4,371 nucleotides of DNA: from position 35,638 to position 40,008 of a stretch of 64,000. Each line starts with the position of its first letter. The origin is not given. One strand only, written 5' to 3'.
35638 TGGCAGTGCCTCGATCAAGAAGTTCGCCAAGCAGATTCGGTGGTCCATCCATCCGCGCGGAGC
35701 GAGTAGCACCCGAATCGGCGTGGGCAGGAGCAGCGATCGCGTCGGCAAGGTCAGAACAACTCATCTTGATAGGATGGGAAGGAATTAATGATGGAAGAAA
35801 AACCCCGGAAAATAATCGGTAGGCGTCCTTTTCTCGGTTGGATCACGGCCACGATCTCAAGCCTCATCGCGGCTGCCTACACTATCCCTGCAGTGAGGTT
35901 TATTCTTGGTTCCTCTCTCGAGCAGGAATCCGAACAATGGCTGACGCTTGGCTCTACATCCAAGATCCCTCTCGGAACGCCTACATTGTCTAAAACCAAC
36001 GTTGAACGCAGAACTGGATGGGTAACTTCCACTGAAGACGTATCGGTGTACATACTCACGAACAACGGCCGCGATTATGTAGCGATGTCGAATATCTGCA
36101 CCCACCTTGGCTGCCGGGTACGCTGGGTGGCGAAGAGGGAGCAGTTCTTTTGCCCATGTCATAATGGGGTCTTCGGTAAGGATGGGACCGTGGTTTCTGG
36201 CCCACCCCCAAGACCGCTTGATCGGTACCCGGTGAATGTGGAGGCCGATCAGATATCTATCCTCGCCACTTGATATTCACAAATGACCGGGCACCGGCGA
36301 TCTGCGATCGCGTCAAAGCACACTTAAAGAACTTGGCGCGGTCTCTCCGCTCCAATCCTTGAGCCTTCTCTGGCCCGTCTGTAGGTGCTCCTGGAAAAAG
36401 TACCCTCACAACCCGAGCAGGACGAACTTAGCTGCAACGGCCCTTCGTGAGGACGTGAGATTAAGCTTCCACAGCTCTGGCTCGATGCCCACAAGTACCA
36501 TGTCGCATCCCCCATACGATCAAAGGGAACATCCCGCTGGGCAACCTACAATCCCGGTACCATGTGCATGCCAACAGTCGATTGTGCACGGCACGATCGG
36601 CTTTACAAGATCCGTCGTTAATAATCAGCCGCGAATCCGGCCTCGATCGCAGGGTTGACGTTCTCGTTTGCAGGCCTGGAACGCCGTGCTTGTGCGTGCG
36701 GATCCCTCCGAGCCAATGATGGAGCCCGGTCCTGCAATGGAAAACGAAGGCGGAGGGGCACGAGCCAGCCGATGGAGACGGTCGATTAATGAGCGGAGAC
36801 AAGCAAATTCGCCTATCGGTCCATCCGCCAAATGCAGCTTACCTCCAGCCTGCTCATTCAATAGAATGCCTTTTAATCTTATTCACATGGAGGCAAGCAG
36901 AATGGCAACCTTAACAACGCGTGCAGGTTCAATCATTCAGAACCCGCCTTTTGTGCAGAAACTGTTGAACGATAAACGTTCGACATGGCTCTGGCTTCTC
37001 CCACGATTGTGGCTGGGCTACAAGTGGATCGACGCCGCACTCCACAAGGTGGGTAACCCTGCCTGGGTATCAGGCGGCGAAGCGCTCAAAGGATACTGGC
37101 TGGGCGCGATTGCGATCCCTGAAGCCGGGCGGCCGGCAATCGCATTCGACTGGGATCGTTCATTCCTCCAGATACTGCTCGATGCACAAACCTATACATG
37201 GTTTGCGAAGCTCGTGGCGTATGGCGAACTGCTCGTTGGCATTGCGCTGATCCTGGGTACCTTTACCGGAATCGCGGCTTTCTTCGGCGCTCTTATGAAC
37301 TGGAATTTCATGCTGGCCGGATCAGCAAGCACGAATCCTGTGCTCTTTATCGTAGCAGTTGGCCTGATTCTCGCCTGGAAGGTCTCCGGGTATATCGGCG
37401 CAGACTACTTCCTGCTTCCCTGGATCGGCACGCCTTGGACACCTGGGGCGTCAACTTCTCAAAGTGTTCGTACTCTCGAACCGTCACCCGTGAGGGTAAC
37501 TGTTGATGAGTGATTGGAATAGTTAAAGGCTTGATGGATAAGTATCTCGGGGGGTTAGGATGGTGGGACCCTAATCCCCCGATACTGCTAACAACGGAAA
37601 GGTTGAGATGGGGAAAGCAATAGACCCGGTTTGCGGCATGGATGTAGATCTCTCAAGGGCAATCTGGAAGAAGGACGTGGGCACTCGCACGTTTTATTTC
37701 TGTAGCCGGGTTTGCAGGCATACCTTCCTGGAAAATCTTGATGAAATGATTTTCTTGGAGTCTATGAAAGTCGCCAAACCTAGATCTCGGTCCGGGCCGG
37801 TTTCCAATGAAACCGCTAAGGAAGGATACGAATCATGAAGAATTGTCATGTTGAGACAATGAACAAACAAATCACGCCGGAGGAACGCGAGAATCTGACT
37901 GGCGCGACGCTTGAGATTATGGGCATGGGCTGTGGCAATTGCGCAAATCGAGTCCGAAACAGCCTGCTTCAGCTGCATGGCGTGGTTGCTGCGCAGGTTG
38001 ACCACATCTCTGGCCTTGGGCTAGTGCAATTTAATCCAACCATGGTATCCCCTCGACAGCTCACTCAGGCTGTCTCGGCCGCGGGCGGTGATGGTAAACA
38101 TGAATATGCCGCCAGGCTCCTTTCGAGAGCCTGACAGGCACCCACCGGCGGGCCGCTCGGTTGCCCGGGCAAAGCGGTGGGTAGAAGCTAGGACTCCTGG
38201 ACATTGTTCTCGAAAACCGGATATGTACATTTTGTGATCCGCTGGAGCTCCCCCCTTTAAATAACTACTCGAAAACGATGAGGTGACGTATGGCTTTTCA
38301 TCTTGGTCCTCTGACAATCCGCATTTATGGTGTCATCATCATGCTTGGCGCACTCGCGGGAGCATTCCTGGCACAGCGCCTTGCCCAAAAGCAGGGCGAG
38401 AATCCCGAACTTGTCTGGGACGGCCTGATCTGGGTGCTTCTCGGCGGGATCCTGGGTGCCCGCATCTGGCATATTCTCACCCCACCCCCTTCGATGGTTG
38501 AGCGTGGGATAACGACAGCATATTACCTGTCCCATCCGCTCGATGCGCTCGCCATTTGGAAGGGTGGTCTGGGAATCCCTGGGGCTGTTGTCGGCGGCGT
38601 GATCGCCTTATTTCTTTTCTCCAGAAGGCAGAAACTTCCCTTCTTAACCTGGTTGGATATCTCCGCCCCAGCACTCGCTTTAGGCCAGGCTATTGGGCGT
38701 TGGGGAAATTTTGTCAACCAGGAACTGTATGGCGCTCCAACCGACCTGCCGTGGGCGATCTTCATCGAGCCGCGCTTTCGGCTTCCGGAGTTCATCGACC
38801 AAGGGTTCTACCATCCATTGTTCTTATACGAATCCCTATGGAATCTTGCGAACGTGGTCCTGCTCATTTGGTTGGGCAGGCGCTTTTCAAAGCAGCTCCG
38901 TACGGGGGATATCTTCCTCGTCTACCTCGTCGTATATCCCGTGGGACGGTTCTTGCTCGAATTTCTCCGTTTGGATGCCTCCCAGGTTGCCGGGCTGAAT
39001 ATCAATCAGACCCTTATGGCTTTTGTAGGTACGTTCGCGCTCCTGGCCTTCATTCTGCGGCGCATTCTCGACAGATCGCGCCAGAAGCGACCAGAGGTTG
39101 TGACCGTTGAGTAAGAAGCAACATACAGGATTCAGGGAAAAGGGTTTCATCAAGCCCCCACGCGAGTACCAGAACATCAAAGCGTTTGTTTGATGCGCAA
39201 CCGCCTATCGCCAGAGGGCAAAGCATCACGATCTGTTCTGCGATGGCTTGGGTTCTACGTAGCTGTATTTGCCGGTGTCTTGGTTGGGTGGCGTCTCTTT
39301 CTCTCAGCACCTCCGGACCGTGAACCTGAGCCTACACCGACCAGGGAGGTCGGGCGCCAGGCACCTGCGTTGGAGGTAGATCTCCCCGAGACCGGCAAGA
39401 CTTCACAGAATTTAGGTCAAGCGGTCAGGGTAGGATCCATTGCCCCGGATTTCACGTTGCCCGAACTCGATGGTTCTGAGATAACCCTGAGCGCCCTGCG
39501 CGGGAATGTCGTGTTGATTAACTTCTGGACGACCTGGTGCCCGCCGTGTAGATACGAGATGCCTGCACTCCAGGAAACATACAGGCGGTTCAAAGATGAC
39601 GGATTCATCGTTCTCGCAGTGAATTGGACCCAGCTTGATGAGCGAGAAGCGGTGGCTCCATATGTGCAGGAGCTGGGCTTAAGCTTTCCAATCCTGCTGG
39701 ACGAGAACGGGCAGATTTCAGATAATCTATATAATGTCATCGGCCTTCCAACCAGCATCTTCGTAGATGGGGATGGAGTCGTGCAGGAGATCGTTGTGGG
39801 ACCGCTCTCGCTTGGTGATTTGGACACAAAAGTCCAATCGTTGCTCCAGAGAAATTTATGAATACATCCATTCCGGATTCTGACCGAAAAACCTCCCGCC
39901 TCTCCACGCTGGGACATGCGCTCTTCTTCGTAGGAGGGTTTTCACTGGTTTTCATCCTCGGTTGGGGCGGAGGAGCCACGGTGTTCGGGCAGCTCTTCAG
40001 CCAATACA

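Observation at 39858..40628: CcdA with its Cys-bearing first helix moved to the C-terminus (apparent circular permutation)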

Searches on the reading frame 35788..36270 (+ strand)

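Call 20: search_protein_families(library=pfam, proteins=[window:35788-36270:+], max_evalue=0.001)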
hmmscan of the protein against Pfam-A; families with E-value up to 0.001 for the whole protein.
window:35788-36270:+ (161 aa): 1 family
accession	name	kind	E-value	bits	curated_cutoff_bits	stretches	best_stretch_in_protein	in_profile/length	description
PF00355.32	Rieske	-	3.7e-12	46.4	20.3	1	80-148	19-88/88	Rieske [2Fe-2S] domain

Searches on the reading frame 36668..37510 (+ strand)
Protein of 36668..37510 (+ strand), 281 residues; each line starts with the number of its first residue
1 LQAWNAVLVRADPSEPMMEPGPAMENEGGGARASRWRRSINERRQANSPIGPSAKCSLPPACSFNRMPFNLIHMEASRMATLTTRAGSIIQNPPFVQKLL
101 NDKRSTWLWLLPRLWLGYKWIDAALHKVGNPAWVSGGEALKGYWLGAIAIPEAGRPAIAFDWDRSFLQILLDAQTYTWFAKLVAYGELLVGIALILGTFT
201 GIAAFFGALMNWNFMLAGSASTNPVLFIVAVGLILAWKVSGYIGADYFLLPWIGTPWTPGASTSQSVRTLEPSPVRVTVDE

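Call 20: search_protein_families(library=pfam, proteins=[window:36668-37510:+], max_evalue=0.001)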
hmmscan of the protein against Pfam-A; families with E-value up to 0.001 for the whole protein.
window:36668-37510:+ (281 aa): 1 family
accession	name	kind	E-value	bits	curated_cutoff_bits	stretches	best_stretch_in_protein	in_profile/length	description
PF07681.17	DoxX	-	0.00053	21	23.6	0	169-210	40-75/85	DoxX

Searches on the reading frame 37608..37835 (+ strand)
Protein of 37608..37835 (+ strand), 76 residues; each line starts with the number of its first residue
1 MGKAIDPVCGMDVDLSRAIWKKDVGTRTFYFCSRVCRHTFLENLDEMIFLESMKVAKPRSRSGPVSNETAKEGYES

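Call 20: search_protein_families(library=pfam, proteins=[window:37608-37835:+], max_evalue=0.001)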
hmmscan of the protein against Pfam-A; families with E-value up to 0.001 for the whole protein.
window:37608-37835:+ (76 aa): 1 family
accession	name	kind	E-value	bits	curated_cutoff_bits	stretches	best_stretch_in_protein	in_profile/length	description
PF04945.19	YHS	-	1e-07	32.2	30.3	1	5-43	2-39/47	YHS domain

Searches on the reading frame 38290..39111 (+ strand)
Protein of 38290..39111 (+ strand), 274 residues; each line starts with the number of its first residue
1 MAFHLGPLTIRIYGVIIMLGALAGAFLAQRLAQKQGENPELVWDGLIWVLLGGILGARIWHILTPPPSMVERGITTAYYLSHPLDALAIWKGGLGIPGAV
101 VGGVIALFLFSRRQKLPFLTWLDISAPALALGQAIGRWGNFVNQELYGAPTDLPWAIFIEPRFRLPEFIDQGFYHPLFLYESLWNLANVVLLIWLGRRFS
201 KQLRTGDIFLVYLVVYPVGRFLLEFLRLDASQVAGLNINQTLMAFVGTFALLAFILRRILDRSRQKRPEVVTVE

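Call 3: search_protein_families(library=pfam, proteins=[window:38290-39111:+], max_evalue=1)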
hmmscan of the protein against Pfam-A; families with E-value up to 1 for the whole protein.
window:38290-39111:+ (274 aa): 2 families
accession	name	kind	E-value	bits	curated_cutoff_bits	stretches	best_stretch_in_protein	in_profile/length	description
PF01790.23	LGT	-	2.7e-69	233.6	24.9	1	2-255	3-239/240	Prolipoprotein diacylglyceryl transferase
PF01694.28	Rhomboid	-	0.018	15.7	22.6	1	175-235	9-70/143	Rhomboid domain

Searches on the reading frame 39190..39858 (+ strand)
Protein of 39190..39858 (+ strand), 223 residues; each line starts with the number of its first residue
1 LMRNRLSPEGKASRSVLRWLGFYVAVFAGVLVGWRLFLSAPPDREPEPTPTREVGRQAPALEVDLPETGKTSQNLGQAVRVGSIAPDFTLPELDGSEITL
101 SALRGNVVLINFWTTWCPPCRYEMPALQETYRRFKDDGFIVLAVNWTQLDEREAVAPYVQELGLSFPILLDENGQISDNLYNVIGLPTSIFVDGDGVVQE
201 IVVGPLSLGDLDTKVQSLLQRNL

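Call 3: search_protein_families(library=pfam, proteins=[window:39190-39858:+], max_evalue=1)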
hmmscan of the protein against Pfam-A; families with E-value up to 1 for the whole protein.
window:39190-39858:+ (223 aa): 8 families
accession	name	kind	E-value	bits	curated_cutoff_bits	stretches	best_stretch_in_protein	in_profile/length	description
PF00578.27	AhpC-TSA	-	3.3e-29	101.8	26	1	81-200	1-123/124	AhpC/TSA family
PF08534.16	Redoxin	-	3.5e-25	88.9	26.6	1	81-207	2-137/148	Redoxin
PF13905.12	Thioredoxin_8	-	8.4e-10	39.3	27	1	105-196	1-92/94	Thioredoxin-like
PF00085.26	Thioredoxin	-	1.7e-07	31.6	23.5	1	106-151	19-63/103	Thioredoxin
PF00255.25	GSHPx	-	3.6e-06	27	27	1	88-155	4-70/108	Glutathione peroxidase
PF13098.12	Thioredoxin_2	-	5.4e-05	23.9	27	1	105-210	5-99/104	Thioredoxin-like domain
PF02630.20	SCO1-SenC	-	0.00052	20.4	22.8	1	86-164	2-84/134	SCO1/SenC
PF13899.12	Thioredoxin_7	-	0.037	14.6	27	1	104-151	16-65/83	Thioredoxin-like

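Call 4: search_protein_families(library=ncbifam, proteins=[window:39190-39858:+], max_evalue=1)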
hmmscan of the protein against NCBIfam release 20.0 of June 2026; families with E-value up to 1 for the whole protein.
window:39190-39858:+ (223 aa): 25 families
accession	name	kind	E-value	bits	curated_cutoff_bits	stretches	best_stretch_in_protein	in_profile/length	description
NF002854.0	PRK03147.1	subfamily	1.7e-37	129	170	1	77-213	34-167/176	thiol-disulfide oxidoreductase ResA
NF041202.1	StoA_CxxC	exception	5.8e-26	91.3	210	1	83-210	31-156/163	endospore biogenesis thiol-disulfide oxidoreductase StoA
NF047696.1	ThlDiSintTplARhiz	equivalog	2.3e-22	79.8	230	1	86-206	78-201/219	thiol:disulfide interchange protein TlpA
NF041054.1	WAxxUGC_long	equivalog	7.8e-19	68.2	300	1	82-198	81-194/354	ResA-like WAxxUGC motif-containing protein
TIGR00385.1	dsbE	subfamily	1.8e-16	60.2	123.15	1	65-215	21-167/173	DsbE family thiol:disulfide interchange protein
NF011941.0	PRK15412.1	equivalog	6.9e-12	45.3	359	1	69-213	30-170/185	thiol:disulfide interchange protein DsbE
NF006960.0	PRK09437.1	equivalog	6.6e-09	35.9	140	1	79-180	4-103/156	thioredoxin-dependent thiol peroxidase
TIGR01068.1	thioredoxin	equivalog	1.4e-08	34.8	96.8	1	106-137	15-46/101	thioredoxin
NF038285.1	deiodinase_rel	hypoth_equivalog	3.7e-08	33.2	250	1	80-140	177-239/347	deiodinase family protein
NF010625.0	PRK14018.1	equivalog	6.8e-08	31.5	522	1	104-209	55-163/521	bifunctional peptide-methionine (S)-S-oxide reductase MsrA/peptide-methionine (R)-S-oxide reductase MsrB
NF006898.0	PRK09381.1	equivalog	1.3e-05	25.6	138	1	106-176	22-87/109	thioredoxin TrxA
NF040737.1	peroxi_PrxU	equivalog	5.1e-05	23.1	270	1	67-199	24-169/233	thioredoxin-dependent peroxiredoxin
NF047697.1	ThioredTrxAClost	equivalog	0.00012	22.2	140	1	106-137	18-49/105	thioredoxin TrxA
NF040769.1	SelL_rel_redox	subfamily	0.00063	19.4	120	1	85-191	3-105/173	SelL-related redox protein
NF008229.0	PRK10996.1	equivalog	0.0012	18.6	125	1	106-136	53-83/141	thioredoxin TrxC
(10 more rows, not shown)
